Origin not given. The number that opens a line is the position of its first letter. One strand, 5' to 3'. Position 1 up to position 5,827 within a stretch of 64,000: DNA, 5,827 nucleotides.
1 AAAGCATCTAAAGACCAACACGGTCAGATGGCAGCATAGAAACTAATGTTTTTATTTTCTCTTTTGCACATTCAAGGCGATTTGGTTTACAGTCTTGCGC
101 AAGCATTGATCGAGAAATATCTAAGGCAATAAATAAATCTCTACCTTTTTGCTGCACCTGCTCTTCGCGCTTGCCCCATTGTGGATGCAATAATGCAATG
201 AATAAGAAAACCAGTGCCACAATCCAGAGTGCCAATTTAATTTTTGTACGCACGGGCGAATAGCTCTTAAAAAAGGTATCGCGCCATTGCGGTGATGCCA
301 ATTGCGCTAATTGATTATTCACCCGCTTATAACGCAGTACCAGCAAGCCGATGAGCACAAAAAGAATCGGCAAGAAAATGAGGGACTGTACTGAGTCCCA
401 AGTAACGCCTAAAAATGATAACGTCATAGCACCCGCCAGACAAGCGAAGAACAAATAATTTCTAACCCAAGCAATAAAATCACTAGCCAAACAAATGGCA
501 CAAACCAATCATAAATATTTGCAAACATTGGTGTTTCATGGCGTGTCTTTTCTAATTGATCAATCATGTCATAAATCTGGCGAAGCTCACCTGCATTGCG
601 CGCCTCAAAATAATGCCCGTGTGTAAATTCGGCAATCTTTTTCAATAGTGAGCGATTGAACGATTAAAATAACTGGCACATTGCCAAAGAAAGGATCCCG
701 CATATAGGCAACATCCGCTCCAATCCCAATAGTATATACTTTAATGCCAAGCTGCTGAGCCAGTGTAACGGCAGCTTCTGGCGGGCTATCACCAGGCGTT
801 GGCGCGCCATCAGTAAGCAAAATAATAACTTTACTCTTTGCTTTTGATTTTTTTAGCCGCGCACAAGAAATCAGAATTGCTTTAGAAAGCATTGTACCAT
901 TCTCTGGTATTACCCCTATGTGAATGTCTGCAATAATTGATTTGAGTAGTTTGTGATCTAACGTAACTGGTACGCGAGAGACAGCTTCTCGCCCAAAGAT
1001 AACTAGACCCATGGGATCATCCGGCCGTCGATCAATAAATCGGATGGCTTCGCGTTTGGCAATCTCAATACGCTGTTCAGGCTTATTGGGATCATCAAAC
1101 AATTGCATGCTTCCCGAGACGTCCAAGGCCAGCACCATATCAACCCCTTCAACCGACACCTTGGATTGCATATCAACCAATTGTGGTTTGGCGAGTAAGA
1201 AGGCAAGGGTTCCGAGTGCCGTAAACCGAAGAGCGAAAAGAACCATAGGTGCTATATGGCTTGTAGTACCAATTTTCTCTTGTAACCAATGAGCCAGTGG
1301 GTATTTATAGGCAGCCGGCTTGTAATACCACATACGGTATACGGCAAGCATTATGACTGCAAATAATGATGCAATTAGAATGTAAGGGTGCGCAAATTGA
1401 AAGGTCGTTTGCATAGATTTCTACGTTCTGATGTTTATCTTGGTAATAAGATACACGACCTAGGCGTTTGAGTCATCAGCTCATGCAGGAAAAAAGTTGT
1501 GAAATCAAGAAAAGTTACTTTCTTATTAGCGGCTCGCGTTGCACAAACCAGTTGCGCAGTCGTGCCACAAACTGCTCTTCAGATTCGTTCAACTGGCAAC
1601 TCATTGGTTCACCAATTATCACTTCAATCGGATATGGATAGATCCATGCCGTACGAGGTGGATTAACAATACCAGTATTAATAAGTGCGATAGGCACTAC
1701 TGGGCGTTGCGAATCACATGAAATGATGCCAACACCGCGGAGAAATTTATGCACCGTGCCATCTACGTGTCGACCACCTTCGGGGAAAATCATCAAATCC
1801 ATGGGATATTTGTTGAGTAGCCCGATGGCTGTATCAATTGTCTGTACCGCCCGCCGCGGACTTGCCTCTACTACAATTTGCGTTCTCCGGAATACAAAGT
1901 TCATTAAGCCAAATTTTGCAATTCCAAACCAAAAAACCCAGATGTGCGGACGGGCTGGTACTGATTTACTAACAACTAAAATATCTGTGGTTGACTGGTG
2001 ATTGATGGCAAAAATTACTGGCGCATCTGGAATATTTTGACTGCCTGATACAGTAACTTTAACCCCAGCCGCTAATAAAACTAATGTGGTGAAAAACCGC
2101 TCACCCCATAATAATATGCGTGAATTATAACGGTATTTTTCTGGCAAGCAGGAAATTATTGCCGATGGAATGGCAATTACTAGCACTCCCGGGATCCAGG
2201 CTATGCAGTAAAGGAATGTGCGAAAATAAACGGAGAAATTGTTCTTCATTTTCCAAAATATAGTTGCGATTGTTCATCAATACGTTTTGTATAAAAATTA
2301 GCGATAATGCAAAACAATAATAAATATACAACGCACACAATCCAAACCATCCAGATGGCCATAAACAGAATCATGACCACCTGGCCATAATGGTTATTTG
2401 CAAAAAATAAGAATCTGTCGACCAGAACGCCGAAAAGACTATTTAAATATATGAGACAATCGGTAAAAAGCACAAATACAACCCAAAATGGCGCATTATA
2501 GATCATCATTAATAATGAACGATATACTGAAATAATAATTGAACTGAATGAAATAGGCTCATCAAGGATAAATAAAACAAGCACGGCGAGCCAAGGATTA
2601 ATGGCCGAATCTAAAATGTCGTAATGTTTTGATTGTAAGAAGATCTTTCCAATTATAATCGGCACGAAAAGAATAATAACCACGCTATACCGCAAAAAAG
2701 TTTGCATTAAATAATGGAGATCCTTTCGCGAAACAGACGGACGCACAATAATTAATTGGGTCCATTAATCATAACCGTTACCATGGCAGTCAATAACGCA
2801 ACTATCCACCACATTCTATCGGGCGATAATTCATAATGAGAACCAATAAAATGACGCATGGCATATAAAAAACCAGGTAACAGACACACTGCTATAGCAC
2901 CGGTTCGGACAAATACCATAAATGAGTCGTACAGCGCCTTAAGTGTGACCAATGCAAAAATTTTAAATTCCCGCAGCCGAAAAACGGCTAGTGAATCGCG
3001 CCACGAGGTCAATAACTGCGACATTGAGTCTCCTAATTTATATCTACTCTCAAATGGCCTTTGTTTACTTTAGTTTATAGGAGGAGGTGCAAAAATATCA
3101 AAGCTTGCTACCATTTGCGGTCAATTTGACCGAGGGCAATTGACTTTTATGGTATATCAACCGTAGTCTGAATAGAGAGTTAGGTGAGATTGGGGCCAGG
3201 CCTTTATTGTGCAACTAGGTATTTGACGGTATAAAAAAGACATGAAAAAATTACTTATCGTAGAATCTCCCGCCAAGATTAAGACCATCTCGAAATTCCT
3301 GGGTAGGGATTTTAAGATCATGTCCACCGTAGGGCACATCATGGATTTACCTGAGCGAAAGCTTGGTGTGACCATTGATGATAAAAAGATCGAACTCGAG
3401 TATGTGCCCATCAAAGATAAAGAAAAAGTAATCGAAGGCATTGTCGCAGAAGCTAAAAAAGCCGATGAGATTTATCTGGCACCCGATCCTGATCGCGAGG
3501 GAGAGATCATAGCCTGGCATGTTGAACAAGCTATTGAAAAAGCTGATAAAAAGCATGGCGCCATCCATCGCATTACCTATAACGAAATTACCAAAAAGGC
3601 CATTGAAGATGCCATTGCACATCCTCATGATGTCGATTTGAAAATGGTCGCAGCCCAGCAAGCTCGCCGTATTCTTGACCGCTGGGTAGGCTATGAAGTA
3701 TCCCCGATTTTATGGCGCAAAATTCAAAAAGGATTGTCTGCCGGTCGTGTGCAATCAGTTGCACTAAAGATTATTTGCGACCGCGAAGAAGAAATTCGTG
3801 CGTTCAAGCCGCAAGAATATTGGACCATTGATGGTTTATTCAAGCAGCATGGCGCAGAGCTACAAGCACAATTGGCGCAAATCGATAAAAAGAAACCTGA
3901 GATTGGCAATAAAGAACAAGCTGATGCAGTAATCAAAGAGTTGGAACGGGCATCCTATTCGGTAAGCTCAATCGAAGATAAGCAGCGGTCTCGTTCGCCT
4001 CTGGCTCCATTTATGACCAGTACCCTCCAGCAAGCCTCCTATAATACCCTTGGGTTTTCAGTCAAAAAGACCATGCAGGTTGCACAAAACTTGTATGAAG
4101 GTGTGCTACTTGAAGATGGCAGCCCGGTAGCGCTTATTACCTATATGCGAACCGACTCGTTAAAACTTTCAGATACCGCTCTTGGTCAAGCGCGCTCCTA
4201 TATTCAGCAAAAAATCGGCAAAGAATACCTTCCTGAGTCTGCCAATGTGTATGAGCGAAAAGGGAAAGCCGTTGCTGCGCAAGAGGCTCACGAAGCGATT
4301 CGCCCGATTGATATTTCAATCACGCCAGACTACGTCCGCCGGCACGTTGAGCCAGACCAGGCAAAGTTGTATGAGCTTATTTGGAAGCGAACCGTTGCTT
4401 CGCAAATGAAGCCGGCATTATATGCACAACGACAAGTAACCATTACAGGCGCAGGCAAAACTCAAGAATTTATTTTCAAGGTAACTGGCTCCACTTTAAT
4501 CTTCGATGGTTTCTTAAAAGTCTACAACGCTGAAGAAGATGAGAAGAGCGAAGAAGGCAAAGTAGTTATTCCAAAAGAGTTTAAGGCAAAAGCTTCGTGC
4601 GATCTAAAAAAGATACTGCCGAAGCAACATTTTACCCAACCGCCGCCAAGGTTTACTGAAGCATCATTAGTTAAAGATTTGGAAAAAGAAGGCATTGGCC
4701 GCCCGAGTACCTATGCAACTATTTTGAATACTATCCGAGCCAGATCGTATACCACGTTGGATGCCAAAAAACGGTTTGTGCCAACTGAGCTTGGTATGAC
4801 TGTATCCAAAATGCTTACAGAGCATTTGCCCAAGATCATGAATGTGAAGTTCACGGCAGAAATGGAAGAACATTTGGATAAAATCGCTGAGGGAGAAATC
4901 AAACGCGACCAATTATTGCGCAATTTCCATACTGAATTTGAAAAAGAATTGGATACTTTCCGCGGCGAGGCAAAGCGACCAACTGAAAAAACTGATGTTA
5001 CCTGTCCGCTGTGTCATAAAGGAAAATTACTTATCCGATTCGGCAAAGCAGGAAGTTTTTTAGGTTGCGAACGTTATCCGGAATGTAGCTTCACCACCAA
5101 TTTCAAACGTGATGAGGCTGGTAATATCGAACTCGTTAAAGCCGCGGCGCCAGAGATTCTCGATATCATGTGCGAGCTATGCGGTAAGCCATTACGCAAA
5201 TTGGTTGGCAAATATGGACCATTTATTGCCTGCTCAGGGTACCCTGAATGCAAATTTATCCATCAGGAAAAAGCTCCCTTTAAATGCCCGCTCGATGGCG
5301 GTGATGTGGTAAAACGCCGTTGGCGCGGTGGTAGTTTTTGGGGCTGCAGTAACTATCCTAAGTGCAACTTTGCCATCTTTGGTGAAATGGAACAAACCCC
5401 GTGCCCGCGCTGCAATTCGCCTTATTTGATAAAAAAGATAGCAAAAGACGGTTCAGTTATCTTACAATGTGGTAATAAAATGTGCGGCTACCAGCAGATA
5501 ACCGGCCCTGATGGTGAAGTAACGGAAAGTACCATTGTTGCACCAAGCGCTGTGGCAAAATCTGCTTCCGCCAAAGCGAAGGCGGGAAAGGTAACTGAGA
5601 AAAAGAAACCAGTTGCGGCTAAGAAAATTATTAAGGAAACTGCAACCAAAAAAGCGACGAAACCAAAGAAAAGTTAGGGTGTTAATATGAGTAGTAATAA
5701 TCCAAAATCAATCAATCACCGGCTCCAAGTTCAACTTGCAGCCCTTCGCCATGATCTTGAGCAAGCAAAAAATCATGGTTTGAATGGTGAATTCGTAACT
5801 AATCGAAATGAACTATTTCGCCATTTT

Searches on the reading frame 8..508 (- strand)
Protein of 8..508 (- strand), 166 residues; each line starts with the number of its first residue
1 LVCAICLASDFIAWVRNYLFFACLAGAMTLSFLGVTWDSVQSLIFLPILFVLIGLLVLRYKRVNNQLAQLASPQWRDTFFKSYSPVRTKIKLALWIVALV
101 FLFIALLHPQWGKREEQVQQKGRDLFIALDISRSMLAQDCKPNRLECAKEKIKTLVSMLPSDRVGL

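Call 85: search_protein_families(library=pfam, proteins=[window:8-508:-], max_evalue=0.001)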
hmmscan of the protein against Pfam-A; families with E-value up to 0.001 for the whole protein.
window:8-508:- (166 aa): 1 family
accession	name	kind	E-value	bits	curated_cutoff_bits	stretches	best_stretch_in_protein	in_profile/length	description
PF13519.12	VWA_2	-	4e-05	24.6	27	1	126-166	2-42/107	von Willebrand factor type A domain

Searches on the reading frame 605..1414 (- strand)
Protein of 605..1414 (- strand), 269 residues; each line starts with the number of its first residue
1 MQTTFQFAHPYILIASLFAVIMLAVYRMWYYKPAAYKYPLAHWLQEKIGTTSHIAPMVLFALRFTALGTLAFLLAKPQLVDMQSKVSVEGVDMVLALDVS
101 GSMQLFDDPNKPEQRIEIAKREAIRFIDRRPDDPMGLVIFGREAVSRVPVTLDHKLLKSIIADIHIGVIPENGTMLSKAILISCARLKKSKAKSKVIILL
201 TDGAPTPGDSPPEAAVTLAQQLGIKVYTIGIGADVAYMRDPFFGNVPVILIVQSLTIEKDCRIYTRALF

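Call 35: search_protein_families(library=pfam, proteins=[window:605-1414:-], max_evalue=0.0001)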
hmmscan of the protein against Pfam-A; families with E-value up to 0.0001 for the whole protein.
window:605-1414:- (269 aa): 4 families
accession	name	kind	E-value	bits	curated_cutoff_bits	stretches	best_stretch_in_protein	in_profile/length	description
PF13519.12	VWA_2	-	1.7e-13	51.6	27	1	93-203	1-106/107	von Willebrand factor type A domain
PF00092.34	VWA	-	5.7e-13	49.9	23.8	1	92-235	1-143/174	von Willebrand factor type A domain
PF07584.16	BatA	-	3.6e-06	27.7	25.9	1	5-77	2-77/77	Aerotolerance regulator N-terminal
PF01882.25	DUF58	-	9e-05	22.2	23.4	0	91-202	36-142/216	Protein of unknown function DUF58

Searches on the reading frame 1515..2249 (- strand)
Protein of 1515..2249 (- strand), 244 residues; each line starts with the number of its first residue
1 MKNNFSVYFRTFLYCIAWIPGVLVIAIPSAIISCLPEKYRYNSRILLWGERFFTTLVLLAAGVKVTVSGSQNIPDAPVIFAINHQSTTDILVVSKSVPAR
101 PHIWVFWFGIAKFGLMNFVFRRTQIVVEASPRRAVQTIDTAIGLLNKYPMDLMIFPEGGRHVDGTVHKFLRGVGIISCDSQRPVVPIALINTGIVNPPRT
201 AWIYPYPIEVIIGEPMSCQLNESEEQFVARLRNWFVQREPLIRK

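Call 35: search_protein_families(library=pfam, proteins=[window:1515-2249:-], max_evalue=0.0001)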
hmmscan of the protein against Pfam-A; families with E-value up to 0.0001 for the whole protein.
window:1515-2249:- (244 aa): 1 family
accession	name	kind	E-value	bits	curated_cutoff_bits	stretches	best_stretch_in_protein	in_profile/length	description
PF01553.26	Acyltransferase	-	1.6e-16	60.8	23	1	64-189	1-131/132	Acyltransferase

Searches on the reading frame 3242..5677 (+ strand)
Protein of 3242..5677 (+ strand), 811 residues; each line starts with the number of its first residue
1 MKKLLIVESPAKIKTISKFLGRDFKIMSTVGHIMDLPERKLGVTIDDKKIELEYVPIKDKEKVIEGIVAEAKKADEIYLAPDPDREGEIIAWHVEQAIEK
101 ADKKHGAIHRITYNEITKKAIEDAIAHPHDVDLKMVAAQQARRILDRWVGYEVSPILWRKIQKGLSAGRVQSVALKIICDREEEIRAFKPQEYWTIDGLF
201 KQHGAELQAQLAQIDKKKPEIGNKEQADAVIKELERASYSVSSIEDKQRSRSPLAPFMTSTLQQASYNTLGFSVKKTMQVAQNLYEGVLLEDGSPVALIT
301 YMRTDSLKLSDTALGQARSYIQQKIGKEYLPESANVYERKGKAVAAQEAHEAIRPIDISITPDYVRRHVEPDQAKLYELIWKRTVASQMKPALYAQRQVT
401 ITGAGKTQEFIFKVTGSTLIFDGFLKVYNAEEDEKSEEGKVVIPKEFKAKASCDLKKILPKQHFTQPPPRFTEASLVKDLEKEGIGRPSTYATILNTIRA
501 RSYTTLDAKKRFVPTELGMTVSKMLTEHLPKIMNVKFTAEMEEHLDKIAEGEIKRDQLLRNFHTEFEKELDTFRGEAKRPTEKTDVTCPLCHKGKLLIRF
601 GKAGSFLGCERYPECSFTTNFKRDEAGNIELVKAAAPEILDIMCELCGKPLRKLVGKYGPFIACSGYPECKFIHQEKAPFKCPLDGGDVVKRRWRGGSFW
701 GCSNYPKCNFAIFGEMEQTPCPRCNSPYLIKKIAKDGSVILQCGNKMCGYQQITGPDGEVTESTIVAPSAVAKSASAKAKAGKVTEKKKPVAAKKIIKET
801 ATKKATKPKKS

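Call 15: search_protein_families(library=ncbifam, proteins=[window:3242-5677:+], max_evalue=0.00001)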
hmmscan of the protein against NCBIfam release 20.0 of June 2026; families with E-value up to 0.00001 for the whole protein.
window:3242-5677:+ (811 aa): 12 families
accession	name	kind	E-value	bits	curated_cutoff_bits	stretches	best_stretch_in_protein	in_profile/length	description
TIGR01051.1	topA_bact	equivalog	2.9e-234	779.7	456.4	1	4-620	1-630/632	type I DNA topoisomerase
NF004966.0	PRK06319.1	equivalog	5e-213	709.7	868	1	2-673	3-677/862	DNA topoisomerase I/SWI domain fusion protein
NF006451.0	PRK08780.1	equivalog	8.7e-190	633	1265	1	2-572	3-575/824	DNA topoisomerase I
TIGR01054.1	rgy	equivalog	1.3e-89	301.2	471.7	1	55-566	700-1169/1172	reverse gyrase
TIGR01057.1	topA_arch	equivalog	1.6e-84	284.3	458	1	24-615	40-618/618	DNA topoisomerase I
NF005555.0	PRK07220.1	equivalog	1.8e-69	234.9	635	1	50-621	74-625/740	DNA topoisomerase I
NF004438.0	PRK05776.1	equivalog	1.6e-68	231.5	793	1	26-578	53-587/677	DNA topoisomerase I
NF005829.0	PRK07726.1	subfamily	6.3e-65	220.1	597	1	52-624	71-646/669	DNA topoisomerase 3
NF011532.0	PRK14973.1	equivalog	6.7e-60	202.9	930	1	60-622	83-624/936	DNA topoisomerase I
TIGR01056.1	topB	subfamily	9.4e-54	183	515.75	1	59-626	80-651/706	DNA topoisomerase III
NF006032.0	PRK08173.1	equivalog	3.8e-38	130.8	1058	1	70-563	93-598/863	DNA topoisomerase III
NF011313.0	PRK14724.1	equivalog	1.6e-23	82.4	1088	1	56-567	81-622/988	DNA topoisomerase III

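Call 16: search_protein_families(library=pfam, proteins=[window:3242-5677:+], max_evalue=0.0001)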
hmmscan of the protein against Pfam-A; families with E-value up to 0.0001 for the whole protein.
window:3242-5677:+ (811 aa): 3 families
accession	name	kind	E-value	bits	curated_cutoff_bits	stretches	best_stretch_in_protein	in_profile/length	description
PF01131.25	Topoisom_bac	-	6.9e-124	414.4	35.1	1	132-559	3-410/411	DNA topoisomerase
PF01396.24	Zn_ribbon_Top1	-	4.5e-32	110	32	3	586-623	2-38/39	Topoisomerase DNA binding C4 zinc finger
PF01751.28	Toprim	-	2.5e-20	72.9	23.1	1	4-115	2-95/96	Toprim domain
